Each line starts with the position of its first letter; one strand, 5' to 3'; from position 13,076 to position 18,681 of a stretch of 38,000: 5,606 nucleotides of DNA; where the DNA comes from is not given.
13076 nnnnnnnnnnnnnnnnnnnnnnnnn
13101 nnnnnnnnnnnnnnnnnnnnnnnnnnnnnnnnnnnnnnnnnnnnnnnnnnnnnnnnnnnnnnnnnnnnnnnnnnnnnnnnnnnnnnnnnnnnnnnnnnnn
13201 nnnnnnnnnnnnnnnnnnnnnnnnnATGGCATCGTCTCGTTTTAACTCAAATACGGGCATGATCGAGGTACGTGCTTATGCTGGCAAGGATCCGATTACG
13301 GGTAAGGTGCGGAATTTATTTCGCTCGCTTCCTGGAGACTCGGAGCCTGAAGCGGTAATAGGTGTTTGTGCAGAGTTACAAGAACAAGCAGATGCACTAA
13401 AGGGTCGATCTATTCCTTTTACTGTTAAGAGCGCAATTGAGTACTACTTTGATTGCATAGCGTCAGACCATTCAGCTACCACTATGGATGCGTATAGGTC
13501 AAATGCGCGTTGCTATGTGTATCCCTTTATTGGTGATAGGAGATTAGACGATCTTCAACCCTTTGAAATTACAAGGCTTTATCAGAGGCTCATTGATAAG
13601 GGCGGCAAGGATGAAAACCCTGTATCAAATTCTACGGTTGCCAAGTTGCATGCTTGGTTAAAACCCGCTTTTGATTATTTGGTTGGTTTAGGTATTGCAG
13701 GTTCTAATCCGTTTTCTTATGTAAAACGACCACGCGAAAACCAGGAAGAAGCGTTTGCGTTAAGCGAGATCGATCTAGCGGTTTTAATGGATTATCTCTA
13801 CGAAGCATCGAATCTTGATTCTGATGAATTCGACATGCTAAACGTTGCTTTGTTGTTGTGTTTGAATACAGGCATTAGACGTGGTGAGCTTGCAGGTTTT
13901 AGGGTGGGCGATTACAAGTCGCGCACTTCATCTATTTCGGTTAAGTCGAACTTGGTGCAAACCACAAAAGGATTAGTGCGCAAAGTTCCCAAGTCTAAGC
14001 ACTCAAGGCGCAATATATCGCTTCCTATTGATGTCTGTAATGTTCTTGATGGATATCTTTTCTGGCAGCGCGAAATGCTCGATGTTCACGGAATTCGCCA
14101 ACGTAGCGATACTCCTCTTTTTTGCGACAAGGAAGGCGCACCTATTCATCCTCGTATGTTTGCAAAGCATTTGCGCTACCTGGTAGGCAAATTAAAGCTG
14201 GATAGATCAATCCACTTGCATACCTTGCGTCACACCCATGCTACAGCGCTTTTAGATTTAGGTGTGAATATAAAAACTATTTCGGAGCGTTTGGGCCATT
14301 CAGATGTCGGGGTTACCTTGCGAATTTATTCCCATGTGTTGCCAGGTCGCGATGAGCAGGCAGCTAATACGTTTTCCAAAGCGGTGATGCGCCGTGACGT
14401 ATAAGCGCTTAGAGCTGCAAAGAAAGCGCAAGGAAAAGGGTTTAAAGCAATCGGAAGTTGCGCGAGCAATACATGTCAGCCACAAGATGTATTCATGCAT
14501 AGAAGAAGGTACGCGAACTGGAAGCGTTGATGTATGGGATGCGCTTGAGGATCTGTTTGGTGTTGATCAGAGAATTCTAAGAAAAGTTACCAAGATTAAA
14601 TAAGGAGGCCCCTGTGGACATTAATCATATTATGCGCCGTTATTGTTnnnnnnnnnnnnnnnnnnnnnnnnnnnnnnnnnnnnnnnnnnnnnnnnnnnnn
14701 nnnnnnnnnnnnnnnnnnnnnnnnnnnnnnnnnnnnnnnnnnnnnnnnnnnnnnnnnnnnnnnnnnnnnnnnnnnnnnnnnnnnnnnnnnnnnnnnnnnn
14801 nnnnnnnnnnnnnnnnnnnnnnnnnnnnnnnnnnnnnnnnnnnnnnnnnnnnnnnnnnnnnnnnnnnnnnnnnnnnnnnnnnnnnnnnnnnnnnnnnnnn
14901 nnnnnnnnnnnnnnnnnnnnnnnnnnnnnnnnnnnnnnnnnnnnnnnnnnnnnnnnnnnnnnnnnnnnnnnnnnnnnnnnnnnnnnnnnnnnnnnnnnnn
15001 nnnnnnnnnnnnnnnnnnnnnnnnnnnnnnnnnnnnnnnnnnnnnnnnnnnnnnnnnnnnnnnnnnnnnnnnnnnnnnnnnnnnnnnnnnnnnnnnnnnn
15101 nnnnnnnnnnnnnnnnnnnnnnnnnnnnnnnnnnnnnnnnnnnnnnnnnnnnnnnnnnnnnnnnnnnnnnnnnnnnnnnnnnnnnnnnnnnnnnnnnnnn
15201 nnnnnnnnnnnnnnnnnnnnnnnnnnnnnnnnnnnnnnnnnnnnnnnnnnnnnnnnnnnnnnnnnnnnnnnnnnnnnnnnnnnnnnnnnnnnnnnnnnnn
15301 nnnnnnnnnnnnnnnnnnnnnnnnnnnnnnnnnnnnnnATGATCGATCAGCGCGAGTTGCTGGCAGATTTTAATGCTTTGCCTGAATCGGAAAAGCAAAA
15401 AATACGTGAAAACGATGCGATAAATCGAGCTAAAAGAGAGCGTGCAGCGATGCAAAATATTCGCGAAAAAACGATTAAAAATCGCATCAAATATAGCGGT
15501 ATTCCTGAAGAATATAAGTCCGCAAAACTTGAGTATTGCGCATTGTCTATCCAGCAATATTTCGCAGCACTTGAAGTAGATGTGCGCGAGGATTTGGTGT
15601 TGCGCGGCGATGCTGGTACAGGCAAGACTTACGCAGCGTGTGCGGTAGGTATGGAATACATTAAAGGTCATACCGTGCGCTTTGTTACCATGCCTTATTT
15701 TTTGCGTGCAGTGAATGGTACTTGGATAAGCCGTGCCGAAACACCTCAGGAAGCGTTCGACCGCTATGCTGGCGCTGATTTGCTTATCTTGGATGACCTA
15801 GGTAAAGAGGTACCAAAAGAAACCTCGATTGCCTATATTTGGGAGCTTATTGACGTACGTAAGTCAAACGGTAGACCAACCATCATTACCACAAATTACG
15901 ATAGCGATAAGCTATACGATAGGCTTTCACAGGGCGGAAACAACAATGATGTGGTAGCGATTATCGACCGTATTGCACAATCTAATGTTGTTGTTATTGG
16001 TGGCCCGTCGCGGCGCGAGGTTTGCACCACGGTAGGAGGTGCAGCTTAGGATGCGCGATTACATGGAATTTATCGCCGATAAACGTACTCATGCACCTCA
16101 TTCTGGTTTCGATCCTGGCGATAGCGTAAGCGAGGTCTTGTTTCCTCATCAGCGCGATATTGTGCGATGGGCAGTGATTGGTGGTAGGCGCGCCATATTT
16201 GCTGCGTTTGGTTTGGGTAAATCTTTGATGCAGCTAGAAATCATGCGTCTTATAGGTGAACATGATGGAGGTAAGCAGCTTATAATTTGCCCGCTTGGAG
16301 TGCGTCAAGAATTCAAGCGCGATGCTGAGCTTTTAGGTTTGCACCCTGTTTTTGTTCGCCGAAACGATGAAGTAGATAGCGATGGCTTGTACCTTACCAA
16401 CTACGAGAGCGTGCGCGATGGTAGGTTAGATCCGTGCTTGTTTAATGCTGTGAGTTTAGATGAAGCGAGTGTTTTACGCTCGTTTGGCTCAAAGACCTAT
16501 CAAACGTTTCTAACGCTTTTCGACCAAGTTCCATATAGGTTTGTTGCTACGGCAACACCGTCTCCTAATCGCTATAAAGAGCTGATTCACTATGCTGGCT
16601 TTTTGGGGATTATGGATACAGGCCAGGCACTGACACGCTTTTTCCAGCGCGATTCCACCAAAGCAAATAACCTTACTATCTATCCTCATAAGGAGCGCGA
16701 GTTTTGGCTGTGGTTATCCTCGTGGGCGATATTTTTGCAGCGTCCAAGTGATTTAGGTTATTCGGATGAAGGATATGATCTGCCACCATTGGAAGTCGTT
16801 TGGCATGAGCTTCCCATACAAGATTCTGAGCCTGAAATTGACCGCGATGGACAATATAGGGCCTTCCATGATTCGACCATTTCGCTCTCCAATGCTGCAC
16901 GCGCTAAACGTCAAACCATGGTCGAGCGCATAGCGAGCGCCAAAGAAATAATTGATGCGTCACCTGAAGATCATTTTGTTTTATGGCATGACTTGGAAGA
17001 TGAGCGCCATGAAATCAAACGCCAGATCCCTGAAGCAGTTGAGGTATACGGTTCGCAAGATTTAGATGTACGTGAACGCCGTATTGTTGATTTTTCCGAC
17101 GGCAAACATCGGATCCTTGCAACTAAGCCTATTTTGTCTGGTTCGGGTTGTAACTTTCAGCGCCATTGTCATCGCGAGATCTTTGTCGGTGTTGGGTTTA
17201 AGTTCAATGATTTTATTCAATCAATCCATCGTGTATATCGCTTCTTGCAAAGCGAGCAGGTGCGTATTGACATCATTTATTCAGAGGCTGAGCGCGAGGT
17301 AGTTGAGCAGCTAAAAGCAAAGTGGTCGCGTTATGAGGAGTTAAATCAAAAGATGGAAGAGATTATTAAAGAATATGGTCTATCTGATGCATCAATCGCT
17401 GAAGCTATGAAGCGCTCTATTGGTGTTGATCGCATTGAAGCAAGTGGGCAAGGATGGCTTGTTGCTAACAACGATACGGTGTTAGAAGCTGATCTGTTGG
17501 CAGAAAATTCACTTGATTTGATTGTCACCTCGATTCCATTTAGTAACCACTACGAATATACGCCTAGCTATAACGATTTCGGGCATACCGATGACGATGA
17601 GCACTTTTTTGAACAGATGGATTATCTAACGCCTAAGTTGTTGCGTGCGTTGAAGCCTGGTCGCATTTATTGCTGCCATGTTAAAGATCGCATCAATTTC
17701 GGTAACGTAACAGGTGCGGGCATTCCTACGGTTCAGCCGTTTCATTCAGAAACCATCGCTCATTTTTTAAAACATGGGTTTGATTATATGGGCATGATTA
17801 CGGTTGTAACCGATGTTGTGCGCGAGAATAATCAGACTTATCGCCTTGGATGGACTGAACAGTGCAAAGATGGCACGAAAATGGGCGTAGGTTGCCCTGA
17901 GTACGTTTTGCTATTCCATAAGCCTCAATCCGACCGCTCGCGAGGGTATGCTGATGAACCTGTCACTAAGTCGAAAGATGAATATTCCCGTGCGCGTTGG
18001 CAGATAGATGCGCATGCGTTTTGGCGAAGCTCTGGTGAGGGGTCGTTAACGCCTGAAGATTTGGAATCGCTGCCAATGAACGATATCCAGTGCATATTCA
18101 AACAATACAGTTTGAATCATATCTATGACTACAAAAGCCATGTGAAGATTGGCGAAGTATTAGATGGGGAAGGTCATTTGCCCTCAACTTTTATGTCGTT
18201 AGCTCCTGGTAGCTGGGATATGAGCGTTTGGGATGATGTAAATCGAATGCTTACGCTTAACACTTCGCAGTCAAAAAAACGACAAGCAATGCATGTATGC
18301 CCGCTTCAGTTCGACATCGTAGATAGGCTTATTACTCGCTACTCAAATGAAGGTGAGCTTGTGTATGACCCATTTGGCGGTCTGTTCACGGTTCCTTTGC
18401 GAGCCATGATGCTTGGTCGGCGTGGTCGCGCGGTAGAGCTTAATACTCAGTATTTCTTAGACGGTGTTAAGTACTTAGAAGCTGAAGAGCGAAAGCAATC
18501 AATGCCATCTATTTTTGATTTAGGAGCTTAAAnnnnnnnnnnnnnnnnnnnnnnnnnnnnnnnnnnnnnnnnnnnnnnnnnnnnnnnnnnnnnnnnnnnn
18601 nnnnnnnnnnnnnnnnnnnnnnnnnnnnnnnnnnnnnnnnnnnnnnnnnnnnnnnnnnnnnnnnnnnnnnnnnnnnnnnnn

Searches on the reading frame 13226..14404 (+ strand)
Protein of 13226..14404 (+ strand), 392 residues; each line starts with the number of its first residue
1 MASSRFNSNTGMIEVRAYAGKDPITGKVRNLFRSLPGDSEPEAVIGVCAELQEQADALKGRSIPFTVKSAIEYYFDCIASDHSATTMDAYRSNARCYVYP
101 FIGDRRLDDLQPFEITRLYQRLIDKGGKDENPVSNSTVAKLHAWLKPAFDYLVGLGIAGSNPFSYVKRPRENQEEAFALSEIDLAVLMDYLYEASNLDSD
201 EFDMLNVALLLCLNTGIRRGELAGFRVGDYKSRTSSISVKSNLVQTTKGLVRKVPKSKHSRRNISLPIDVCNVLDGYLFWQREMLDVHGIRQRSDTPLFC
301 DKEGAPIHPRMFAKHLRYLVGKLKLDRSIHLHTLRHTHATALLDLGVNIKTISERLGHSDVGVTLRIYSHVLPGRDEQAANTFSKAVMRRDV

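Call 10: search_protein_families(library=phrogs, proteins=[window:13226-14404:+], max_evalue=0.001)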
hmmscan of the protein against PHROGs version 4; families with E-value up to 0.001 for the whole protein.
window:13226-14404:+ (392 aa): 4 families
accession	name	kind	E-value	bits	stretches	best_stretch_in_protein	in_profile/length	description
phrog_1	-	integration and excision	2.7e-55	189.8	1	9-387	120-451/611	integrase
phrog_216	-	integration and excision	7.7e-27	95.2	1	142-385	19-238/301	integrase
phrog_7685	-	integration and excision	2.5e-19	70.8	1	256-385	123-237/240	integrase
phrog_7269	-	integration and excision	9.7e-05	23.2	1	316-377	17-75/89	integrase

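Call 22: search_protein_families(library=ncbifam, proteins=[window:13226-14404:+], max_evalue=0.001)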
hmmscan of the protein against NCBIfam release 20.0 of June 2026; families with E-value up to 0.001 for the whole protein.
window:13226-14404:+ (392 aa): 9 families
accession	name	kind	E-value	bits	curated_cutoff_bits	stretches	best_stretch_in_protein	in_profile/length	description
TIGR02225.1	recomb_XerD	equivalog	2.5e-25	89.4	329.6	1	80-372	11-275/290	site-specific tyrosine recombinase XerD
TIGR02224.1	recomb_XerC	equivalog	4.7e-25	88.6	335.15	1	80-371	11-277/295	tyrosine recombinase XerC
NF001399.0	PRK00283.1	subfamily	4.4e-20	72.1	279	1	69-375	7-287/300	tyrosine recombinase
NF040815.2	recomb_XerA_Arch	equivalog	1.6e-19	70.5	220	1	79-371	9-254/263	site-specific tyrosine recombinase/integron integrase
TIGR02249.1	integrase_gron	subfamily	1.3e-14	54.3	265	1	307-373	237-302/315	integron integrase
NF002331.0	PRK01287.1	subfamily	2.8e-10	39.7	371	1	67-371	26-312/365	site-specific tyrosine recombinase XerC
NF011946.0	PRK15417.1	equivalog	9.8e-09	34.8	435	1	312-373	257-317/337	integron integrase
NF003462.0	PRK05084.1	equivalog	4.9e-08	32.1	267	1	211-384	203-357/360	tyrosine recombinase XerS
NF007370.0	PRK09870.1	subfamily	5.5e-07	29.4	221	1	296-365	105-174/200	tyrosine-type DNA invertase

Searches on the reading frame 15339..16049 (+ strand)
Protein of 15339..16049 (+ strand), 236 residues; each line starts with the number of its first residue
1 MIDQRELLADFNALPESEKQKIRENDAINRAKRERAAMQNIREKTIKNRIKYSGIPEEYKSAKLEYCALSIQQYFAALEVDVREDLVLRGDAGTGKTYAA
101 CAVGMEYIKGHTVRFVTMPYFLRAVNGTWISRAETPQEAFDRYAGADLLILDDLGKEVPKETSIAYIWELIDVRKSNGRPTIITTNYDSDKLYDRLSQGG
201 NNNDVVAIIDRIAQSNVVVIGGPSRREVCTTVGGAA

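Call 11: search_protein_families(library=phrogs, proteins=[window:15339-16049:+], max_evalue=0.001)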
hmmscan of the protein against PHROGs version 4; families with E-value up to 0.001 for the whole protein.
window:15339-16049:+ (236 aa): 6 families
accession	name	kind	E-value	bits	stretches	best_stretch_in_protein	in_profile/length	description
phrog_50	-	DNA, RNA and nucleotide metabolism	6.8e-33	115.5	1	33-227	308-511/570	DnaC-like helicase loader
phrog_3277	-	DNA, RNA and nucleotide metabolism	9.9e-20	72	1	85-227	12-154/168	DnaC-like helicase loader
phrog_26922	-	DNA, RNA and nucleotide metabolism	1.6e-07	32.8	1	143-192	9-58/92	DnaC-like helicase loader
phrog_27475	-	unknown function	2.8e-07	30.4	1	80-226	439-583/599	-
phrog_15321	-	unknown function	4.2e-05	24.7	1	146-194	8-62/93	-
phrog_170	-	other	7.2e-05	23.3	1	29-106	33-113/323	PhoH-like phosphate starvation-inducible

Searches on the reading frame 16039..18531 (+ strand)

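Call 10: search_protein_families(library=phrogs, proteins=[window:16039-18531:+], max_evalue=0.001)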
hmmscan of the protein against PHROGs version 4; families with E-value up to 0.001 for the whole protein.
window:16039-18531:+ (830 aa): 9 families
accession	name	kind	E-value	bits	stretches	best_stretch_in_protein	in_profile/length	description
phrog_16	-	DNA, RNA and nucleotide metabolism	2.5e-135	454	1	33-828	272-924/986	DNA helicase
phrog_62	-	DNA, RNA and nucleotide metabolism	7.7e-38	130.7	1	26-514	689-1199/1881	DNA helicase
phrog_31240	-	unknown function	1.2e-21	77.8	2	5-58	1-54/89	-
phrog_67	-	other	7.6e-18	65.9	1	486-821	137-351/743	DNA methyltransferase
phrog_498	-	other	2.9e-07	30.4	1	744-805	349-412/633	DNA methyltransferase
phrog_3008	-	other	4.3e-07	30.4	1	750-816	150-214/244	DNA methyltransferase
phrog_6952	-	other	0.00011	23.1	0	751-813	113-175/181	DNA methyltransferase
phrog_18293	-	other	0.00015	22.7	1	747-818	41-112/119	methyltransferase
phrog_11354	-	unknown function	0.00037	21.2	1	347-439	14-108/116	-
